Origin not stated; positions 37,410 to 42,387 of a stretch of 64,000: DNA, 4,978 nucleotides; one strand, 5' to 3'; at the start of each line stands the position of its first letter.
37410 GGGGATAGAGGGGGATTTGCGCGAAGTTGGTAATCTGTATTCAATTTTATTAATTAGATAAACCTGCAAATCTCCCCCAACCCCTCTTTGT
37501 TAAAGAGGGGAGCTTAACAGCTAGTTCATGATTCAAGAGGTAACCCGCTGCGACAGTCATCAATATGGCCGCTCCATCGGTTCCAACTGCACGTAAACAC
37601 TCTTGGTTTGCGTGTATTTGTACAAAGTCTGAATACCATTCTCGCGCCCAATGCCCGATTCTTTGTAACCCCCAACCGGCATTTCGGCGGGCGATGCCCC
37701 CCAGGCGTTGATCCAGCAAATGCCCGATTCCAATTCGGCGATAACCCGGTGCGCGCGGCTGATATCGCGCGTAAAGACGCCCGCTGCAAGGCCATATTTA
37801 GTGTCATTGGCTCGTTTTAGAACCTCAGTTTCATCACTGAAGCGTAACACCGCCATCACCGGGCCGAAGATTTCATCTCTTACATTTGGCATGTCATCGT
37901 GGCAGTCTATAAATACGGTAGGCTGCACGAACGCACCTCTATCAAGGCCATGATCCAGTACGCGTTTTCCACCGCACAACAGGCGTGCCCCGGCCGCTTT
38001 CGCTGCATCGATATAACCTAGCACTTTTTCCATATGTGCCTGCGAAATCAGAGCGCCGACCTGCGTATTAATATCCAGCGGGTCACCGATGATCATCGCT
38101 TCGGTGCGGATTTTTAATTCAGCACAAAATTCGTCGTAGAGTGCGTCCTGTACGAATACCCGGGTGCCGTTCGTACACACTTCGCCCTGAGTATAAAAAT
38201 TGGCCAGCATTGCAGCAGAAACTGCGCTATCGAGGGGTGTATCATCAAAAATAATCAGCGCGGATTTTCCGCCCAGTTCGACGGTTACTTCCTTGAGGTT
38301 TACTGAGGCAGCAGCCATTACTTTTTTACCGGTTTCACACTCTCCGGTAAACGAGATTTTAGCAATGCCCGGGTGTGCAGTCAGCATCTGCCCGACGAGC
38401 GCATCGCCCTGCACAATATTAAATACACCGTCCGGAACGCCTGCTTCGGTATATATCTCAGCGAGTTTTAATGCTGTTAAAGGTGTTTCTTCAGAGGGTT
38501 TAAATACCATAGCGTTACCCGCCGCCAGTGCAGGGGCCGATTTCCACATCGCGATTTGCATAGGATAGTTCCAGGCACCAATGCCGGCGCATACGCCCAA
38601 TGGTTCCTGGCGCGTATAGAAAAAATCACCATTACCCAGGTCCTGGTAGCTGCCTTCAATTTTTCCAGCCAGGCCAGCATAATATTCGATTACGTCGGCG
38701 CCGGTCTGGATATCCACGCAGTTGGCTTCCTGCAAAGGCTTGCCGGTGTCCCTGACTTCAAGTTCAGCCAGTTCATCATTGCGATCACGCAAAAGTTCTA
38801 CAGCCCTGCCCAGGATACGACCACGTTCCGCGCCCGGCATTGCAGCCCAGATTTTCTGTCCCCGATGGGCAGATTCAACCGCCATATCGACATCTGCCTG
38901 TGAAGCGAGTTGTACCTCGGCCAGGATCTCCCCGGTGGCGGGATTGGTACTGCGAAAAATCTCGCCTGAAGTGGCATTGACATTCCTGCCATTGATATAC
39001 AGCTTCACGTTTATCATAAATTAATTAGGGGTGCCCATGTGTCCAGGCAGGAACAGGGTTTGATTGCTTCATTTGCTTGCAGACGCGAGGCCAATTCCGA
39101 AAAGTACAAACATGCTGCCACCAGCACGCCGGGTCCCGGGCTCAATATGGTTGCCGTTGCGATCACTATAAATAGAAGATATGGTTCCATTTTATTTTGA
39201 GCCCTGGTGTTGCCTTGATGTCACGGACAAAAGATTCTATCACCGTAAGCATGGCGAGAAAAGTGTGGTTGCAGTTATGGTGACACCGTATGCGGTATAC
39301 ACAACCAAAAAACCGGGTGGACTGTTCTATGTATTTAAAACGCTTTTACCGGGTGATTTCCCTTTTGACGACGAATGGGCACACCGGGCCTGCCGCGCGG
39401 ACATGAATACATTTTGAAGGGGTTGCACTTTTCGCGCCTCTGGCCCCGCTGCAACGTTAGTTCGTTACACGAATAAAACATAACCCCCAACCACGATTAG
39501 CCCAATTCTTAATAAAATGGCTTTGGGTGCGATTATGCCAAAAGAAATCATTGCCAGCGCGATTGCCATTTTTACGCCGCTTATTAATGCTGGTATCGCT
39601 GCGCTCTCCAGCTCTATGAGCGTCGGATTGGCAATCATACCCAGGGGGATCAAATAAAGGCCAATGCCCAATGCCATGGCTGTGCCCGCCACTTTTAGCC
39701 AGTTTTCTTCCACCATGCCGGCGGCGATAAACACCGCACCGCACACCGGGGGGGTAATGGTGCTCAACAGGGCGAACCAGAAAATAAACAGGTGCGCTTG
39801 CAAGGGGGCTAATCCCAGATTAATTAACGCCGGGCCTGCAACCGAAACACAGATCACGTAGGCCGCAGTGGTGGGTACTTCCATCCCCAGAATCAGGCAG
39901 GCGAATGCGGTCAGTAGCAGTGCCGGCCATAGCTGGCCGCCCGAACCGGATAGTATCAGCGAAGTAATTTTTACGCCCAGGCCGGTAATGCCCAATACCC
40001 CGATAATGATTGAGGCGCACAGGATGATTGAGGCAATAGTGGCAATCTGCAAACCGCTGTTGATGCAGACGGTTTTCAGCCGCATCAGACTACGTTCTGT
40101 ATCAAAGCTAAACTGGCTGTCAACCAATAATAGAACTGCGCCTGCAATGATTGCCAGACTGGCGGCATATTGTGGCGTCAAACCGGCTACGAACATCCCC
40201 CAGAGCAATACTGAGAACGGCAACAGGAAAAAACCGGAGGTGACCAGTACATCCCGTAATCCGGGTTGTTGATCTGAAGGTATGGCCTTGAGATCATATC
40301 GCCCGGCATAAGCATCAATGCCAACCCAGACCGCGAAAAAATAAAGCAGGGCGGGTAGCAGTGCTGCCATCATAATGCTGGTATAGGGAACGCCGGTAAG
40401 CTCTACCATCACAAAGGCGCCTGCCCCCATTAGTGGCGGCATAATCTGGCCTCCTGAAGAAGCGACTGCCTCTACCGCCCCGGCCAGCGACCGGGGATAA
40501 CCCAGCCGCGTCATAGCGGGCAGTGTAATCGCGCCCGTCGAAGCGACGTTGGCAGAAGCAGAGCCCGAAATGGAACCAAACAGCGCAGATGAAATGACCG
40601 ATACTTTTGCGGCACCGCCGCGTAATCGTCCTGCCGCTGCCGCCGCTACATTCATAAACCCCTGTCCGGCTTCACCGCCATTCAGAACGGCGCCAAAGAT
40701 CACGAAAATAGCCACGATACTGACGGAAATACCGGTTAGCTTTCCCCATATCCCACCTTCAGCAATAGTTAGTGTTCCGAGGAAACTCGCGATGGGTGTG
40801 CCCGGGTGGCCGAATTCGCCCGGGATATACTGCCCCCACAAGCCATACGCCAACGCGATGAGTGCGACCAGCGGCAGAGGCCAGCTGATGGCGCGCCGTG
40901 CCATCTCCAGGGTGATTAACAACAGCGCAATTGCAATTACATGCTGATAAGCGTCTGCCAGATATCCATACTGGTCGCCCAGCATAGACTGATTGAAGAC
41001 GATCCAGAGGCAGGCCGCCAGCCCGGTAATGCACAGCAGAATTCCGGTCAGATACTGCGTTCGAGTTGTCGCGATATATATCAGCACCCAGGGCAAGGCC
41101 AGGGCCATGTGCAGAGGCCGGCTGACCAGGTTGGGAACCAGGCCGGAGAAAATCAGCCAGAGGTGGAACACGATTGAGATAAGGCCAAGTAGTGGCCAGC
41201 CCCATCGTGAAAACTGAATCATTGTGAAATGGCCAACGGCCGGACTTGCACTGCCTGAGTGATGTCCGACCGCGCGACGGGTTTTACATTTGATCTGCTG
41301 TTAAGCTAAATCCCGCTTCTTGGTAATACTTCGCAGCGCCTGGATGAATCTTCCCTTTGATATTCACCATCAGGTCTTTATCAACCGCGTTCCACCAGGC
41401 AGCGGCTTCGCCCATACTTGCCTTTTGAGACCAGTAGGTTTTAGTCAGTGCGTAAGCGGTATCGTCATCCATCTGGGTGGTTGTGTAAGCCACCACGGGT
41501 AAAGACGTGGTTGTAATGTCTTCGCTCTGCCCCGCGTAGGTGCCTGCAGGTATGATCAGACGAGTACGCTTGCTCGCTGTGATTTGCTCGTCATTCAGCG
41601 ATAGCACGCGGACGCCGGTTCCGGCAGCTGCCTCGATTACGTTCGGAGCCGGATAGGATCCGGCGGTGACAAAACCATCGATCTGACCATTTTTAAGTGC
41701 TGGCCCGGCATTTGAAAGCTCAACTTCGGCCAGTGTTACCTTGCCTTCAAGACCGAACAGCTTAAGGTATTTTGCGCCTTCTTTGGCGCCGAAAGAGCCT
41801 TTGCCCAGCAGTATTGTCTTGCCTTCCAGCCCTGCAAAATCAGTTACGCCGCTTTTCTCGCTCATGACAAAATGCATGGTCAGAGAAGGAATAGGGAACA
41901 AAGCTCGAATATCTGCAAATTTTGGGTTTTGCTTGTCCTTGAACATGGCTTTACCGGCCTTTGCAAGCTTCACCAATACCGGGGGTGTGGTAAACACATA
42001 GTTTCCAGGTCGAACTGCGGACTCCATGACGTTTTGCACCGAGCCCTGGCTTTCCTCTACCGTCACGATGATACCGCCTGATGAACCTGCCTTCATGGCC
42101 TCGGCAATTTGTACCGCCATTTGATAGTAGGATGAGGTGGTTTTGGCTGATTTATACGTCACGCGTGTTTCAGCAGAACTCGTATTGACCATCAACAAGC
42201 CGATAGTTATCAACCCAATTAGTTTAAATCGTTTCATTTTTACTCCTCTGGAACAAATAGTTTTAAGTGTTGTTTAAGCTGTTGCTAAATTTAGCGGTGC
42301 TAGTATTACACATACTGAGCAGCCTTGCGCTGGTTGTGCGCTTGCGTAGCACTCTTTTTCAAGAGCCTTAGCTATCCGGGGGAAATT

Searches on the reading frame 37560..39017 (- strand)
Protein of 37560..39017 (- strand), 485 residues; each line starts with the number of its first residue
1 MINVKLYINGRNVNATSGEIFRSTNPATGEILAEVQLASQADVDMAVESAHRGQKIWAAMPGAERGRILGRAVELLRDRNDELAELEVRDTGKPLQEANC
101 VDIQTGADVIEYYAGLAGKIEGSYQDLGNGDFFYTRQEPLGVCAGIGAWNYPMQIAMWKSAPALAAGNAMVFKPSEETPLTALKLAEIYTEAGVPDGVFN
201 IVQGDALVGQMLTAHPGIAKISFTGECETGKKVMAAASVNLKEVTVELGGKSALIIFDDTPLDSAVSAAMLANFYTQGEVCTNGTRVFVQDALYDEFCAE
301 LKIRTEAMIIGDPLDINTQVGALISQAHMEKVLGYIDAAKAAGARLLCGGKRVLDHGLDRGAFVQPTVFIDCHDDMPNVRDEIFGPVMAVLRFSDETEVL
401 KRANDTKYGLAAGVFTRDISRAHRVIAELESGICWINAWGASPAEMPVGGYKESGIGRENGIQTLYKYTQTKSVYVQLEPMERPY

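Call 4: search_protein_families(library=pfam, proteins=[window:37560-39017:-])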
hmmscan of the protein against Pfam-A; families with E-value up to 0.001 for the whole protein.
window:37560-39017:- (485 aa): 1 family
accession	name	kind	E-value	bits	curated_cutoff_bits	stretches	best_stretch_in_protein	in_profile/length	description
PF00171.27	Aldedh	-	6e-173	576.1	23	1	16-474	5-461/461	Aldehyde dehydrogenase family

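Call 5: search_protein_families(library=ncbifam, proteins=[window:37560-39017:-])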
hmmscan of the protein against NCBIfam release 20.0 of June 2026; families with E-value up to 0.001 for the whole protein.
window:37560-39017:- (485 aa): 42 families (the best 25 are shown)
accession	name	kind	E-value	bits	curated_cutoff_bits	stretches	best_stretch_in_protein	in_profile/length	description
NF009725.0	PRK13252.1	equivalog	6.4e-249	826.3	593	1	4-485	7-488/488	betaine-aldehyde dehydrogenase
TIGR01804.1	BADH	equivalog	3.2e-204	678.7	668.6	1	7-472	1-467/467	betaine-aldehyde dehydrogenase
TIGR02299.1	HpaE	equivalog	9.5e-144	479.6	638.35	1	4-479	1-479/488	5-carboxymethyl-2-hydroxymuconate semialdehyde dehydrogenase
NF010000.0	PRK13473.1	subfamily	1.8e-139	465.5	615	1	4-477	3-473/475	aminobutyraldehyde dehydrogenase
NF045736.1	PaDhStyDRhodo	equivalog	1.1e-138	462.7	800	1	3-476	2-477/479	phenylacetaldehyde dehydrogenase StyD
TIGR03216.1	OH_muco_semi_DH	equivalog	1.8e-134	449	693.25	1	5-477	2-480/481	2-hydroxymuconic semialdehyde dehydrogenase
NF045735.1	PaDhStyDPseudo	equivalog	3.8e-133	444.7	850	1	4-476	3-481/483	phenylacetaldehyde dehydrogenase StyD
NF050026.1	AcaldDHExaC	equivalog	2.3e-123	412.5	900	1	6-478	18-495/503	acetaldehyde dehydrogenase ExaC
NF007352.0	PRK09847.1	equivalog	6.7e-120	400.9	850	1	2-479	18-494/495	aldehyde dehydrogenase PuuC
TIGR01780.1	SSADH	subfamily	4.4e-117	391.7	646.35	1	24-472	2-448/448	succinate-semialdehyde dehydrogenase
NF052305.1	DioxValDhHalo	equivalog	4.7e-117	391.8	750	1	5-476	6-481/483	2,5-dioxovalerate dehydrogenase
NF042993.1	AlphKGSA_gudD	equivalog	1.2e-115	387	770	1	5-477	5-481/481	alpha-ketoglutaric semialdehyde dehydrogenase GucD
NF006916.0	PRK09407.1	equivalog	1e-110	370.9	521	1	13-477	28-493/526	succinic semialdehyde dehydrogenase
NF007497.0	PRK10090.1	equivalog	4.7e-108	362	500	1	3-478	6-479/480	aldehyde dehydrogenase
NF008415.0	PRK11241.1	equivalog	4.8e-107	358.6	828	1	5-474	12-478/482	NADP-dependent succinate-semialdehyde dehydrogenase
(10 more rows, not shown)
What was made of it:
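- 37560..39017 (-): betB, betaine-aldehyde dehydrogenase. NF009725 826 bits (cut-off 593); TIGR01804 679 bits (cut-off 669) (call 5).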

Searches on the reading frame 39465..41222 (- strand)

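Call 4: search_protein_families(library=pfam, proteins=[window:39465-41222:-])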
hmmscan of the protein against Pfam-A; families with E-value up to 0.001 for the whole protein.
window:39465-41222:- (585 aa): 1 family
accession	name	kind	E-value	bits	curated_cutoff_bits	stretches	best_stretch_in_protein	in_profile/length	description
PF06808.19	DctM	-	1e-75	255.6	23.8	1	101-538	3-407/413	Tripartite ATP-independent periplasmic transporter, DctM component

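Call 5: search_protein_families(library=ncbifam, proteins=[window:39465-41222:-])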
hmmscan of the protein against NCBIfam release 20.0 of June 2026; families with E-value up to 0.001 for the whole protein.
window:39465-41222:- (585 aa): 3 families
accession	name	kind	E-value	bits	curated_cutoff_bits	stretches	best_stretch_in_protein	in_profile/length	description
TIGR02123.1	TRAP_fused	subfamily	1.6e-139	466.4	320.65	1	12-581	8-585/615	TRAP transporter fused permease subunit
TIGR00786.1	dctM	subfamily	3.6e-30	105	268.45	1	157-509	30-374/405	TRAP transporter large permease subunit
NF011634.1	PRK15060.1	equivalog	1.4e-09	37.5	800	1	166-507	55-388/425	2,3-diketo-L-gulonate TRAP transporter large permease YiaN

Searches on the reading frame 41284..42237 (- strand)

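Call 4: search_protein_families(library=pfam, proteins=[window:41284-42237:-])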
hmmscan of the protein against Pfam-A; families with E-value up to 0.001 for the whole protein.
window:41284-42237:- (317 aa): 2 families
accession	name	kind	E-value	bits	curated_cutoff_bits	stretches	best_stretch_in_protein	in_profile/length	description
PF16868.10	NMT1_3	-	1.5e-46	159.8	27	1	31-309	4-289/289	NMT1-like family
PF09084.16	NMT1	-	6.6e-05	23.3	20.5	1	119-228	73-182/216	NMT1/THI5 like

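Call 5: search_protein_families(library=ncbifam, proteins=[window:41284-42237:-])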
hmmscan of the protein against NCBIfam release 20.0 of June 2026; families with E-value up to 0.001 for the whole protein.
window:41284-42237:- (317 aa): 2 families
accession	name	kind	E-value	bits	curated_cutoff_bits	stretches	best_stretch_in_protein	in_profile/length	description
TIGR02122.1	TRAP_TAXI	subfamily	1.3e-46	159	84.35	1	5-309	6-320/320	TAXI family TRAP transporter solute-binding subunit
TIGR01728.1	SsuA_fam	subfamily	7.5e-05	22.1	163.5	1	122-205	86-170/290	aliphatic sulfonate ABC transporter substrate-binding protein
